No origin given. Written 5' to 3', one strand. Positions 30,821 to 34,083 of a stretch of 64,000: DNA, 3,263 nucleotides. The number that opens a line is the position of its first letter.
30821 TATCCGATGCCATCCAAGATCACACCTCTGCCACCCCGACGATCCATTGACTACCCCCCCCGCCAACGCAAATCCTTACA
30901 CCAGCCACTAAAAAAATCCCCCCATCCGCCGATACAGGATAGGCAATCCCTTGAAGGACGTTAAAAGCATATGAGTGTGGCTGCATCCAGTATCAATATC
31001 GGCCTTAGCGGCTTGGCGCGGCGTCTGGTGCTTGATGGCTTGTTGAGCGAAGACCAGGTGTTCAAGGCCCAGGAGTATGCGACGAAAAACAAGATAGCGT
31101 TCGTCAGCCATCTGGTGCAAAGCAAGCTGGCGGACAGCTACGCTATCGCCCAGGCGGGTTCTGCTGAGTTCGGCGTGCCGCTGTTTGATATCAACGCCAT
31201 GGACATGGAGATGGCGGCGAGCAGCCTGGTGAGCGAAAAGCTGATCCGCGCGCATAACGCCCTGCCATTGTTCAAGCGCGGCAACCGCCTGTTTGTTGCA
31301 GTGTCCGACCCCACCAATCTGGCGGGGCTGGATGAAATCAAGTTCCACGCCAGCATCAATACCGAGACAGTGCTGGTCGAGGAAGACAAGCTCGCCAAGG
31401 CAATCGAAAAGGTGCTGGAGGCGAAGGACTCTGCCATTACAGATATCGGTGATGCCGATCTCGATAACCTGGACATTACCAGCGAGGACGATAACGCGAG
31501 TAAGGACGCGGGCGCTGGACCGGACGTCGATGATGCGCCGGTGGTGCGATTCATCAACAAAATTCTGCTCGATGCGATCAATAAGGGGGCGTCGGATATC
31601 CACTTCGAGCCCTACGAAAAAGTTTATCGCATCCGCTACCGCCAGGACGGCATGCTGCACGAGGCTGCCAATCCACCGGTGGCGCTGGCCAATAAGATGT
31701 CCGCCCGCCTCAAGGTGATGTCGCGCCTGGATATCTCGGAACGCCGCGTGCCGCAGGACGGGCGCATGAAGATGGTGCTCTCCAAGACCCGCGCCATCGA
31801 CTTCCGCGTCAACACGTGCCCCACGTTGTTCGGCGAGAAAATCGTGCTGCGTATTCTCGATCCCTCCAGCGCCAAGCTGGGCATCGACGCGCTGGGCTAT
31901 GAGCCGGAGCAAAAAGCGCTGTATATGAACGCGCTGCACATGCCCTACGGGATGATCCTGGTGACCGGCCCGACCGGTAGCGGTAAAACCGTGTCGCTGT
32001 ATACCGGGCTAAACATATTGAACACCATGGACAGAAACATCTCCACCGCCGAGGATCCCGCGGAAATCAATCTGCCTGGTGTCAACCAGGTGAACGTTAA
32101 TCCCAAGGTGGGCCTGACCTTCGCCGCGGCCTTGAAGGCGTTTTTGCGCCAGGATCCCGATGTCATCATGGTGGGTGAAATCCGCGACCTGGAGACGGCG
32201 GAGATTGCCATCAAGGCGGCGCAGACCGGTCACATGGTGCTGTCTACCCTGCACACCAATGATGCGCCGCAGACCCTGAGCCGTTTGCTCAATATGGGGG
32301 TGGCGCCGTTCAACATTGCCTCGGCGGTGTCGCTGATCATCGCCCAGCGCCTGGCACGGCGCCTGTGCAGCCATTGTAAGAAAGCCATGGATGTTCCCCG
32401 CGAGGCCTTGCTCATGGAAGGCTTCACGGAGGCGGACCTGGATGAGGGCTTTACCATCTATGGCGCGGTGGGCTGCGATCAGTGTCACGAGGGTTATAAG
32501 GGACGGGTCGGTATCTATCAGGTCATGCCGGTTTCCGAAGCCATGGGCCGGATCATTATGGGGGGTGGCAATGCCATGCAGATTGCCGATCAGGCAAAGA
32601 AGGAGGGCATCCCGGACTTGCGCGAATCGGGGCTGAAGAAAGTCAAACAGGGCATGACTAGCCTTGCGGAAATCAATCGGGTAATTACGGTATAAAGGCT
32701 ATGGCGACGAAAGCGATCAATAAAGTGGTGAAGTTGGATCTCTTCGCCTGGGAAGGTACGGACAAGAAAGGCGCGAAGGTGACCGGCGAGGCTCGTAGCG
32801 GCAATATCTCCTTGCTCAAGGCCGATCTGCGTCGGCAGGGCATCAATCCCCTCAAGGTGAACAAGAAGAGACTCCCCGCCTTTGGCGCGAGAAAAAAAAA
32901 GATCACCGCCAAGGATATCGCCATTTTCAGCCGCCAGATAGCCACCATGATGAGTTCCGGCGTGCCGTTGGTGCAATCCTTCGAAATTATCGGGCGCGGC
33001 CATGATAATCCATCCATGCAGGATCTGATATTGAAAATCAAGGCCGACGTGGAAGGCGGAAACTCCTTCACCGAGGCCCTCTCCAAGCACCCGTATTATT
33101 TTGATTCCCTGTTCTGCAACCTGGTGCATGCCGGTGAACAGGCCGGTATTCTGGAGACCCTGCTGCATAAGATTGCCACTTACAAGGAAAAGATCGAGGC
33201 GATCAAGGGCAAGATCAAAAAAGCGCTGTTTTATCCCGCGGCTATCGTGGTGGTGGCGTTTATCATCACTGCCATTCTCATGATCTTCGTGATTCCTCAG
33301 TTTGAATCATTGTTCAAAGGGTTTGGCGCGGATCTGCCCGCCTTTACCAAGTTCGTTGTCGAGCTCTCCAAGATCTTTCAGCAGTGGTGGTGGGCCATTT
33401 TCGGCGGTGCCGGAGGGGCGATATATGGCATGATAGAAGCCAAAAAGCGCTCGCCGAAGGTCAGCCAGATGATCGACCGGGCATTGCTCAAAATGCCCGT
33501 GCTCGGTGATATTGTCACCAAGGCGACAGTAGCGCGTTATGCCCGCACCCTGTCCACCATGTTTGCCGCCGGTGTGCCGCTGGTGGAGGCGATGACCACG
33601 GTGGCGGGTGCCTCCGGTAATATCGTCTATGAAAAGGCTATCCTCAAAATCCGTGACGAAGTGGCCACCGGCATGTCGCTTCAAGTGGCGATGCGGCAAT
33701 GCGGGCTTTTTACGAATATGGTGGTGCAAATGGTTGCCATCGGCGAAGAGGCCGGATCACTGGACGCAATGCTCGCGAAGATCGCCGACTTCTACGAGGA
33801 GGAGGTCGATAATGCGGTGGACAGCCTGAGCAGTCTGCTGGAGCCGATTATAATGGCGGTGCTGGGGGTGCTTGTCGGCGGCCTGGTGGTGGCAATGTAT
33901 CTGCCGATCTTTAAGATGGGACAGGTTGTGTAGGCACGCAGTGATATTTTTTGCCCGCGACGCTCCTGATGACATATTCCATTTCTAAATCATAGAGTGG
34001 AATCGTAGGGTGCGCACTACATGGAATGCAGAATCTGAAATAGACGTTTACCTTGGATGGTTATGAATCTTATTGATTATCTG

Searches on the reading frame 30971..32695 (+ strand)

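Call 89: search_protein_families(library=pfam, proteins=[window:30971-32695:+], max_evalue=0.00001)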
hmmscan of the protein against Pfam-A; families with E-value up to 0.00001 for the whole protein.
window:30971-32695:+ (574 aa): 2 families
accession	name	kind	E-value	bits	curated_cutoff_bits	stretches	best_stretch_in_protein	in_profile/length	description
PF00437.27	T2SSE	-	4.2e-153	509.8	24.9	1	187-570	4-370/370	Type II/IV secretion system protein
PF05157.20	MshEN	-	1.1e-17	64.2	23.1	1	67-152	1-87/90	MshEN domain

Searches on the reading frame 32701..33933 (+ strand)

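Call 89: search_protein_families(library=pfam, proteins=[window:32701-33933:+], max_evalue=0.00001)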
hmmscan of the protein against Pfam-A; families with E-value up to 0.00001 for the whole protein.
window:32701-33933:+ (410 aa): 1 family
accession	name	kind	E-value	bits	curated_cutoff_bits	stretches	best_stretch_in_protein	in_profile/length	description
PF00482.28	T2SSF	-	1.8e-68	228.7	25.2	2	76-199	1-125/125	Type II secretion system (T2SS), protein F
